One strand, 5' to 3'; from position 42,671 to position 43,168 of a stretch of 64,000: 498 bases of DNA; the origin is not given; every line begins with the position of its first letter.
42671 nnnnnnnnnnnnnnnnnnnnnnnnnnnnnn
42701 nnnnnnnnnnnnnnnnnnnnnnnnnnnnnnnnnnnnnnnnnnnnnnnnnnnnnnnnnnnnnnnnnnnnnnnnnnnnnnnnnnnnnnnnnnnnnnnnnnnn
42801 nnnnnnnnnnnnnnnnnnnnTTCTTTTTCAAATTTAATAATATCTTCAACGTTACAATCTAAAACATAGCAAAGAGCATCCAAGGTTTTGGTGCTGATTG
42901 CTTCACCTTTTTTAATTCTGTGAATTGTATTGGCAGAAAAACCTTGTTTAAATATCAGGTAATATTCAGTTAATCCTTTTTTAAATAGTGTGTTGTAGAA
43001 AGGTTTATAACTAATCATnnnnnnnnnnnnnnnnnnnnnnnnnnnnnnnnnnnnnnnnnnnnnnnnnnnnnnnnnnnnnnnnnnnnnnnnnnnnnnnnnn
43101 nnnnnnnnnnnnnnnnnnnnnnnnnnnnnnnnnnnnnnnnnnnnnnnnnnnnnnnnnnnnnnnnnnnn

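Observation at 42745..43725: tRNA-Arg-adjacent module: XRE repressor divergent from a perfect consensus promoter with an embedded palindromic operator, driving a minimal TM-GGDEF cyclase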

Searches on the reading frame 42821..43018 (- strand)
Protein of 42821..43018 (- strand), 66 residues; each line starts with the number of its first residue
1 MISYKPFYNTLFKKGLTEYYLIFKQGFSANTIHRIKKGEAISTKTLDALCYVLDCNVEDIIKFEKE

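Call 7: search_protein_families(library=pfam, proteins=[window:42821-43018:-], max_evalue=0.01)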
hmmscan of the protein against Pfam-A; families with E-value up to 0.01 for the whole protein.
window:42821-43018:- (66 aa): 1 family
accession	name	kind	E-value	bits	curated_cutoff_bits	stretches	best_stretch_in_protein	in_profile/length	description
PF13443.12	HTH_26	-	9.4e-12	45.5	22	1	21-66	16-63/63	Cro/C1-type HTH DNA-binding domain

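Call 8: search_protein_families(library=padloc, proteins=[window:42821-43018:-], max_evalue=1)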
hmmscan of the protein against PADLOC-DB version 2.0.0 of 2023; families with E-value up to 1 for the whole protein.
window:42821-43018:- (66 aa): 0 families

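Call 9: search_protein_families(library=ncbifam, proteins=[window:42821-43018:-], max_evalue=0.01)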
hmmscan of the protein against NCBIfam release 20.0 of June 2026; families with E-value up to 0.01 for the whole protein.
window:42821-43018:- (66 aa): 1 family
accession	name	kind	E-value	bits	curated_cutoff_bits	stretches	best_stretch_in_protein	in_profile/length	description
NF000090.1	trans_reg_VanU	equivalog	0.00013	22.1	150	1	2-62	3-63/75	glycopeptide resistance transcriptional regulator VanU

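Call 33: search_solved_structures(query=window:42821-43018:-, max_evalue=1, show_alignments=2)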
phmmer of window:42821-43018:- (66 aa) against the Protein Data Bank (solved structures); distinct sequences matched with E-value up to 1: 1.
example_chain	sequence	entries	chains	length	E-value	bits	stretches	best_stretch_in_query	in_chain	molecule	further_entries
3tyr_A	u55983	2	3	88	0.0061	20.3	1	2-62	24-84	Transcriptional regulator | Predicted transcriptional regulator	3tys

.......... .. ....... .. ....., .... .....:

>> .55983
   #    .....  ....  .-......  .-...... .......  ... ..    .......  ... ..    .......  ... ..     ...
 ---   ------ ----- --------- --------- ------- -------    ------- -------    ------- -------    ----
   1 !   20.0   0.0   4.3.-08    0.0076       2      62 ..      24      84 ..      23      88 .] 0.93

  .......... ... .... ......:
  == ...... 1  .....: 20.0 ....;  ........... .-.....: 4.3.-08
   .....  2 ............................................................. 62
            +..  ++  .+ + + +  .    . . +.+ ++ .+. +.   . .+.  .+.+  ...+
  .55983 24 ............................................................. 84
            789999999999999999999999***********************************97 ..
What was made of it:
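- Closest known: VanU. Same: The closest NCBIfam and PDB hits are NF000090 at E=1e-4 and 3tyr at E=0.006 (calls 9, 33).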

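Call 44: find_homologous_proteins(query=window:42821-43018:-, max_evalue=0.001)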
Query window:42821-43018:- (66 aa): 1455 proteins with E <= 0.001 among 1456 candidates; the best 120 are listed.
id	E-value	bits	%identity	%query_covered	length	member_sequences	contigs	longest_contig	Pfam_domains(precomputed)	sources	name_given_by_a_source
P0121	1.4e-36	140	100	100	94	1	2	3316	PF13443.13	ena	-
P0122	4.6e-36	139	98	100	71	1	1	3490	PF13443.13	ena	-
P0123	7.9e-35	135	92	100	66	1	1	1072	PF13443.13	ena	-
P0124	1.1e-34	134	94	100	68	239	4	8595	PF13443.13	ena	-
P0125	1.7e-34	134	92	100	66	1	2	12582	PF13443.13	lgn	-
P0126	2.2e-34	133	94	100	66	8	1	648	PF13443.13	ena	-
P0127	6.7e-34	132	92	100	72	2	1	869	PF13443.13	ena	-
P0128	7.3e-34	132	94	100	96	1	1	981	PF13443.13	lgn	-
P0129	7.6e-34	132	91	100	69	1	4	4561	PF13443.13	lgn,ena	-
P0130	8.1e-34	132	91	100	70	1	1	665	PF13443.13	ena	-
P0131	8.1e-34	132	92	100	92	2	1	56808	PF13443.13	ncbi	-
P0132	1.1e-33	131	92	100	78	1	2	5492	PF13443.13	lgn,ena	-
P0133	1.4e-33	131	91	100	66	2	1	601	PF13443.13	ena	-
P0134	1.8e-33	131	92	100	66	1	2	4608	PF13443.13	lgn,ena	-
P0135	2.0e-33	130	91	100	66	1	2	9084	PF13443.13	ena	-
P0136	2.0e-33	130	91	100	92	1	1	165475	PF13443.13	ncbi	-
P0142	4.6e-33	129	91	100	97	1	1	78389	PF13443.13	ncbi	-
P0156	1.1e-32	128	88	100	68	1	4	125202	PF13443.13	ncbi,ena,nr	ncbi:MAG: helix-turn-helix transcriptional regulator [Clostridia bacterium]|nr:helix-turn-helix tran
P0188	4.0e-32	126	86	100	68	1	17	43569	PF13443.13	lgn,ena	-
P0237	1.4e-31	125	88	100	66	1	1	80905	PF13443.13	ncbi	-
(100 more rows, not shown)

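Call 45: find_related_loci(query=window:42821-43018:-, collection=viral_contigs, flank=4000)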
Query window:42821-43018:- (66 aa) in viral_contigs; peptide patterns used: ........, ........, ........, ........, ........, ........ (x = any residue, [..] = any of these).
15 stretches matched a pattern, but none encodes a relative of the query by tblastn (E <= 1e-3).

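Call 46: find_encoding_contigs(protein=P0136, flank=6000, max_places=2)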
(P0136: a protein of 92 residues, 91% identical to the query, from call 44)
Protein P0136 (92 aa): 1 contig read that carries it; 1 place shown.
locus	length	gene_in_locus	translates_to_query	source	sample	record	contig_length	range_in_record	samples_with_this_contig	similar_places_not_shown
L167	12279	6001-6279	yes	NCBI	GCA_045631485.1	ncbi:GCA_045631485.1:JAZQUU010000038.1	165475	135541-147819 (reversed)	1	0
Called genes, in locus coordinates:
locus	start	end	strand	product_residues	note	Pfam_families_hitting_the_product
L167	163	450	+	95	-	PF00166:Cpn10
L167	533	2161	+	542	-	PF00118:Cpn60_TCP1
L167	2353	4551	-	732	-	PF23139:OB_YrrC, PF14490:HHH_RecD2, PF00270:DEAD (weak), PF05970:PIF1, PF13245:AAA_19, PF13604:AAA_30, PF18335:SH3_13, PF13538:UvrD_C_2, +5 more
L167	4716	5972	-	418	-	PF13306:LRR_5, PF13855:LRR_8 (faint), PF13306:LRR_5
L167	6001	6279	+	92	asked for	PF13443:HTH_26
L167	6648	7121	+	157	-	PF00702:Hydrolase (weak), PF09419:PGP_phosphatase (weak)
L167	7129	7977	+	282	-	PF01261:AP_endonuc_2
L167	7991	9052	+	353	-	PF01321:Creatinase_N, PF00557:Peptidase_M24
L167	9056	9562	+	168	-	PF01797:Y1_Tnp (weak)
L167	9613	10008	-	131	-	PF22636:FlK, PF03061:4HBT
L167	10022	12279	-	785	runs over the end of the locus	PF00488:MutS_V, PF01713:Smr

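Call 47: find_encoding_contigs(protein=P0156, flank=6000, max_places=3)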
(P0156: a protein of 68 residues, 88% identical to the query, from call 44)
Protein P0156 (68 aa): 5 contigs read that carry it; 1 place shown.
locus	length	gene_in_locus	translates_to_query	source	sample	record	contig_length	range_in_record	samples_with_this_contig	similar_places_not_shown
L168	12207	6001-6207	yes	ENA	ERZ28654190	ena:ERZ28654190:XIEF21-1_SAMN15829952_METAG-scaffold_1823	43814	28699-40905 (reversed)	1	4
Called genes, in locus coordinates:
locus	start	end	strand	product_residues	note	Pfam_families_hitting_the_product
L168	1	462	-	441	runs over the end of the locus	PF17125:Methyltr_RsmF_N, PF01189:Methyltr_RsmB-F, PF13847:Methyltransf_31 (weak), PF13636:Methyltranf_PUA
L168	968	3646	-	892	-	PF07581:Glug (faint)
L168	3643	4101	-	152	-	-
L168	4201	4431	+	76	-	-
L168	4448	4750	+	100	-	PF00085:Thioredoxin, PF14595:Thioredoxin_9, PF13098:Thioredoxin_2, PF13905:Thioredoxin_8 (faint)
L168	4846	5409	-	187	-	-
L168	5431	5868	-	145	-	-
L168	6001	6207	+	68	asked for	PF13443:HTH_26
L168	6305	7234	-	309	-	PF00291:PALP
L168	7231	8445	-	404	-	PF07690:MFS_1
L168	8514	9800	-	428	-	PF00245:Alk_phosphatase, PF01676:Metalloenzyme (weak), PF00245:Alk_phosphatase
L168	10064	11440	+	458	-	PF00860:Xan_ur_permease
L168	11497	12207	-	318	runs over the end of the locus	PF01695:IstB_IS21, PF00308:Bac_DnaA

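Call 50: find_encoding_contigs(protein=P0142, flank=4000, max_places=3)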
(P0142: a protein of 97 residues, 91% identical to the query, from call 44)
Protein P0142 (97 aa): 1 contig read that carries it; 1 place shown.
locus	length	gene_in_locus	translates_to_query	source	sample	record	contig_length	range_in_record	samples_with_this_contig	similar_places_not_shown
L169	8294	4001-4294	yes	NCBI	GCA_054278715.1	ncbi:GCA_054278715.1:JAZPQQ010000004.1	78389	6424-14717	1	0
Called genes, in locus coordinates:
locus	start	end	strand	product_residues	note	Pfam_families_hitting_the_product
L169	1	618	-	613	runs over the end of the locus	PF00069:Pkinase, PF07714:PK_Tyr_Ser-Thr, PF03109:ABC1 (weak), PF03793:PASTA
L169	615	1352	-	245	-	PF13672:PP2C_2, PF00481:PP2C (weak), PF07228:SpoIIE (weak)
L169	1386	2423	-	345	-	PF21016:RlmN_N, PF04055:Radical_SAM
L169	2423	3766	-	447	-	PF01029:NusB, PF22458:RsmF-B_ferredox, PF01189:Methyltr_RsmB-F, PF01728:FtsJ (weak), PF13847:Methyltransf_31, PF13649:Methyltransf_25 (faint)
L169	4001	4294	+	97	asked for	PF13443:HTH_26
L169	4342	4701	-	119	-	PF05635:23S_rRNA_IVP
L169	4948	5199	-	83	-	-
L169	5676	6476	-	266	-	PF20434:BD-FAE, PF07859:Abhydrolase_3, PF12146:Hydrolase_4 (faint), PF00326:Peptidase_S9 (faint)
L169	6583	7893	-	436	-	PF07690:MFS_1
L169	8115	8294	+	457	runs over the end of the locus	PF01554:MatE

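Call 51: find_encoding_contigs(protein=P0237, flank=4000, max_places=3)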
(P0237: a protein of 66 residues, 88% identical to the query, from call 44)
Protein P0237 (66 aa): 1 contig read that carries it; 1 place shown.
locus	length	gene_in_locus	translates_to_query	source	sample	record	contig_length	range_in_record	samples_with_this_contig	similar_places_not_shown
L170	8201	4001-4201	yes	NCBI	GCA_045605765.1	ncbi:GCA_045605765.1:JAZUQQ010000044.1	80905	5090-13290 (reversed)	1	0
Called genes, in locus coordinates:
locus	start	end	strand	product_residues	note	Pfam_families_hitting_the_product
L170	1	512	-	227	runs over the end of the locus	PF00528:BPD_transp_1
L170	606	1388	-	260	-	PF00497:SBP_bac_3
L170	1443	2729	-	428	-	PF00764:Arginosuc_synth, PF20979:Arginosuc_syn_C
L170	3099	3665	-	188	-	PF08238:Sel1 (faint)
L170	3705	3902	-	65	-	-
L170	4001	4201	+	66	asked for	PF13443:HTH_26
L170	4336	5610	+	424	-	PF00916:Sulfate_transp, PF16983:MFS_MOT1 (weak)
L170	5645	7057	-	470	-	PF13520:AA_permease_2, PF00324:AA_permease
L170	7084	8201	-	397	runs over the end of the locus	PF02423:OCD_Mu_crystall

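Call 52: find_encoding_contigs(protein=P0188, flank=4000, max_places=6)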
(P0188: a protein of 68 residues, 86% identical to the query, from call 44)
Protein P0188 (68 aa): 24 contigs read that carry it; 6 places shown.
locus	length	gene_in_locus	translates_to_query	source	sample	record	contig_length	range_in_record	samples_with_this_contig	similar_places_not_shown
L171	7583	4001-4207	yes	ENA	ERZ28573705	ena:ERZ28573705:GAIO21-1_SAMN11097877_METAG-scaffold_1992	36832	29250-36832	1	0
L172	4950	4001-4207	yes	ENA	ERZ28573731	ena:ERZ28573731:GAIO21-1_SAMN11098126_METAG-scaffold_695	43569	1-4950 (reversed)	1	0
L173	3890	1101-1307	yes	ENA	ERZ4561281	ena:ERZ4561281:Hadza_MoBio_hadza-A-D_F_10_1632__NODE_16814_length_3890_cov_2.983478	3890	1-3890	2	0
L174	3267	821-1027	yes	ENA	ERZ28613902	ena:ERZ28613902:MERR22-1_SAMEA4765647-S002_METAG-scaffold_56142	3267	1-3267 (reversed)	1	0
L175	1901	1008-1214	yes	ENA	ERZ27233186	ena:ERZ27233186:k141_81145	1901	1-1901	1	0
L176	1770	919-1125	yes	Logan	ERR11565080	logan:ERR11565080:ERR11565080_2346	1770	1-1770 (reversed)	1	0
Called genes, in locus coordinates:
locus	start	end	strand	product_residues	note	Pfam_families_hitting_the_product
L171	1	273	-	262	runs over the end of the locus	PF00005:ABC_tran, PF02463:SMC_N, PF13304:AAA_21 (faint)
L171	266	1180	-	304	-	PF02653:BPD_transp_2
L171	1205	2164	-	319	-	PF13407:Peripla_BP_4 (faint), PF04392:ABC_sub_bind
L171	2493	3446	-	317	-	PF13407:Peripla_BP_4 (faint), PF04392:ABC_sub_bind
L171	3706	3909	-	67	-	-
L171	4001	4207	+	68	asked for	PF13443:HTH_26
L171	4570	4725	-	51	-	-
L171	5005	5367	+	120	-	PF00903:Glyoxalase, PF12681:Glyoxalase_2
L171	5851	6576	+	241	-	PF02463:SMC_N (weak), PF00005:ABC_tran, PF13304:AAA_21 (weak)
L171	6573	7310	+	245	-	PF01061:ABC2_membrane, PF12698:ABC2_membrane_3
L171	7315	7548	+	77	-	PF00376:MerR, PF13411:MerR_1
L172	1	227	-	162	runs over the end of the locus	PF13302:Acetyltransf_3, PF00583:Acetyltransf_1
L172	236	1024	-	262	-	PF00005:ABC_tran, PF02463:SMC_N, PF13304:AAA_21 (faint)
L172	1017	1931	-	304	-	PF02653:BPD_transp_2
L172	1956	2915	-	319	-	PF13407:Peripla_BP_4 (faint), PF04392:ABC_sub_bind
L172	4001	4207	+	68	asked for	PF13443:HTH_26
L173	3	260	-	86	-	?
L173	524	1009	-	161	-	-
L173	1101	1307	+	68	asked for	PF13443:HTH_26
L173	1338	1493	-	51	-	-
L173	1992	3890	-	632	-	?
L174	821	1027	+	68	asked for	PF13443:HTH_26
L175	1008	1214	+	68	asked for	PF13443:HTH_26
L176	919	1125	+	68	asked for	PF13443:HTH_26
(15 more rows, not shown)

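Call 57: search_dna_similar(query=window:42821-43018:-, collection=plasmids, mode=protein, max_evalue=0.001, max_rows=15)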
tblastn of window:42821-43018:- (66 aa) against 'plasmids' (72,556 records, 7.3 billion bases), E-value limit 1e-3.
Records with a match: 29; places in all: 31; records where one place covers at least 80% of the query: 29.
Best place of each record, by identity: 60-80% 1; <60% 28.
By first word of the organism name: Ligilactobacillus 6; Clostridium 4; Subdoligranulum 3; Lactococcus 3; Enterococcus 2; Paenibacillus 2; Streptococcus 2; Vescimonas 1; Lysinibacillus 1; Parageobacillus 1; and 4 more.
By predicted mobility (MOB-suite, as given by PLSDB): non-mobilizable 18; mobilizable 6; conjugative 5.
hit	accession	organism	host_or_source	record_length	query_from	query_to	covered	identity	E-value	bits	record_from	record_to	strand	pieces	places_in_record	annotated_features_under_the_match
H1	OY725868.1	Subdoligranulum variabile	-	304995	1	66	100%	60.6%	6e-23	96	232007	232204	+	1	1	record has no annotation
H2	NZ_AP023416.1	Vescimonas fastidiosa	Homo sapiens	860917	1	66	100%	39.4%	2e-8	55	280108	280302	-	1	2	helix-turn-helix transcriptional regulator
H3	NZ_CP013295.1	Clostridium botulinum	Microbial isolate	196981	1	63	95%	39.7%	2e-9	58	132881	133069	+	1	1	helix-turn-helix domain-containing protein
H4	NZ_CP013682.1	Clostridium botulinum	Microbial isolate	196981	1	63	95%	39.7%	2e-9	58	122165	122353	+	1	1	helix-turn-helix domain-containing protein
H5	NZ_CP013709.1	Clostridium botulinum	Microbial isolate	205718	1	63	95%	39.7%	2e-9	58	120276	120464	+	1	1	helix-turn-helix domain-containing protein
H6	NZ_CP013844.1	Clostridium botulinum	Microbial isolate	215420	1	63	95%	39.7%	2e-9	58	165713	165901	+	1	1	helix-turn-helix domain-containing protein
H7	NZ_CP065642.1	Lysinibacillus macroides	-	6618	3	66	97%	39.1%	3e-7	52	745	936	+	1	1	helix-turn-helix transcriptional regulator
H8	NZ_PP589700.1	Lactococcus sp.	Bacterial culture,Dairy environment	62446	3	66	97%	35.9%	2e-6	50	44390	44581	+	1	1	helix-turn-helix domain-containing protein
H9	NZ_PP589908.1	Lactococcus sp.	Bacterial culture,Dairy environment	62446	3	66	97%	35.9%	2e-6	50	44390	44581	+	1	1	helix-turn-helix domain-containing protein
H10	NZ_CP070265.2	Lactococcus lactis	Whole organism,Dairy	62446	3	66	97%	35.9%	2e-6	50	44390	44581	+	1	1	helix-turn-helix domain-containing protein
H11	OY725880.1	Subdoligranulum variabile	-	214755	2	66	98%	35.4%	2e-7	52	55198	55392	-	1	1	none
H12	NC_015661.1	Parageobacillus thermoglucosidasius C56-YS93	-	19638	1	63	95%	36.5%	1e-6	50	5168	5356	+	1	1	helix-turn-helix transcriptional regulator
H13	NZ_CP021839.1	Anoxybacillus flavithermus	Powdered milk,Milk powder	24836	1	63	95%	34.9%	1e-5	47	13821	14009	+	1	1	helix-turn-helix transcriptional regulator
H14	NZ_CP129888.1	Enterococcus lactis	milk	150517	1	64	97%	34.4%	2e-5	47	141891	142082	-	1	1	helix-turn-helix transcriptional regulator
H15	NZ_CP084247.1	Enterococcus lactis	goat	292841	1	64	97%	34.4%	3e-5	46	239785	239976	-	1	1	helix-turn-helix transcriptional regulator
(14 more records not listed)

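Call 58: search_dna_similar(query=window:42821-43018:-, collection=phages, mode=protein, max_evalue=0.001, max_rows=15)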
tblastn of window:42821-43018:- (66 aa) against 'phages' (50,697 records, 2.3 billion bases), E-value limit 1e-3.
Records with a match: 26; places in all: 26; records where one place covers at least 80% of the query: 26.
Best place of each record, by identity: <60% 26.
By first word of the organism name: Bacteriophage 10; Paenibacillus 6; Streptococcus 3; phage 2; Erysipelothrix 1; Christensenellales 1; Ruminococcus 1; Dulem 1; Faecalibacterium 1.
By host as written in the record: - 9; Paenibacillus larvae ATCC 9545 5; Paenibacillus larvae 2; Erysipelothrix rhusiopathiae ZJ 1; Streptococcus dysgalactiae subsp. equisimilis 1; Streptococcus agalactiae 20280_6_181 1; Streptococcus porci DSM_23759 1; Christensenellales 1; and 5 more.
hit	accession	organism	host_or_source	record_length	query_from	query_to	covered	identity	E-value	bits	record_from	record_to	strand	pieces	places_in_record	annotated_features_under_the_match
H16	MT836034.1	Bacteriophage sp.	human fecal samples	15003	1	63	95%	42.9%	2e-10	59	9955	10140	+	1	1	record has no annotation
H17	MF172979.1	Erysipelothrix phage phi1605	Erysipelothrix rhusiopathiae ZJ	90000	2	62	92%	41.0%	3e-7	50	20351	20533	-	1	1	hypothetical protein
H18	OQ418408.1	Streptococcus phage PhiSdyV1524-fexAoptrA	Streptococcus dysgalactiae subsp. ...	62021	3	63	92%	37.7%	1e-7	52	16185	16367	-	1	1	transcriptional regulator, Xre family | chromosome segregation protein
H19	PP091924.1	Streptococcus phage phiStag1_20280_6_181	Streptococcus agalactiae 20280_6_181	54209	3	63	92%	37.7%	1e-6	49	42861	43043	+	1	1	yozG: DNA-binding transcriptional regulator, XRE family | DUF2326 domain-containing protein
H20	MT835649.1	Bacteriophage sp.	human fecal samples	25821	1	66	100%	34.8%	6e-8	52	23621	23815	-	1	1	record has no annotation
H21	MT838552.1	Bacteriophage sp.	human fecal samples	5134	1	63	95%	34.9%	6e-8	52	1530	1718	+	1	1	record has no annotation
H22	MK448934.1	Streptococcus phage Javan422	Streptococcus porci DSM_23759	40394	2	62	92%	34.4%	2e-5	45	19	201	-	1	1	hypothetical protein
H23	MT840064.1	Bacteriophage sp.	human fecal samples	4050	2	62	92%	34.4%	5e-5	44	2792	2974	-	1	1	record has no annotation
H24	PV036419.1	Christensenellales phage NatCom_6392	Christensenellales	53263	2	62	92%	32.8%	2e-4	42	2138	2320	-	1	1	hypothetical protein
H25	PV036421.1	phage NatCom_9291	[Clostridium] innocuum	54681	2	64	95%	31.7%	4e-5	44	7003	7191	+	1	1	DNA methyltransferase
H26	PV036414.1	Ruminococcus phage NatCom_2329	Ruminococcus sp.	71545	2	64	95%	31.7%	6e-5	44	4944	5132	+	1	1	DNA methyltransferase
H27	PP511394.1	Dulem virus 66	Eulemur fulvus collaris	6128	1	66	100%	30.3%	4e-4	41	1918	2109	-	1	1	DNA binding protein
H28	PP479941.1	Faecalibacterium phage Aster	Faecalibacterium sp. HTF-238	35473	2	63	94%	32.3%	1e-5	46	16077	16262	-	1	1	hypothetical protein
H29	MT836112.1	Bacteriophage sp.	human fecal samples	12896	2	66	98%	30.8%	4e-4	42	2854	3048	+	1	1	record has no annotation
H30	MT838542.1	Bacteriophage sp.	human fecal samples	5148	2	66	98%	30.8%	7e-4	41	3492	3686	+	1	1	record has no annotation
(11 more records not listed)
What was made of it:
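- Tried and rejected: Phage and plasmid tblastn found only distant (<45%) YozG-like proteins, apart from one unannotated Subdoligranulum replicon (calls 57, 58).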

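Call 59: get_annotated_region(hit=H1, flank=2500)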
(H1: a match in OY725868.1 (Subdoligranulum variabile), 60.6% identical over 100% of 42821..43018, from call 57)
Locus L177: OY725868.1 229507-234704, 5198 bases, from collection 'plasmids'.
description: Subdoligranulum variabile strain Subdoligranulum variabile TSDC17.2-1.1 genome assembly, plasmid: 34
organism: Subdoligranulum variabile (NCBI taxid 214851)
taxonomy: Bacteria; Bacillota; Clostridia; Eubacteriales; Oscillospiraceae; Subdoligranulum; Subdoligranulum variabile
host: -; source: -; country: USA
typing (MOB-suite, as given by PLSDB): non-mobilizable
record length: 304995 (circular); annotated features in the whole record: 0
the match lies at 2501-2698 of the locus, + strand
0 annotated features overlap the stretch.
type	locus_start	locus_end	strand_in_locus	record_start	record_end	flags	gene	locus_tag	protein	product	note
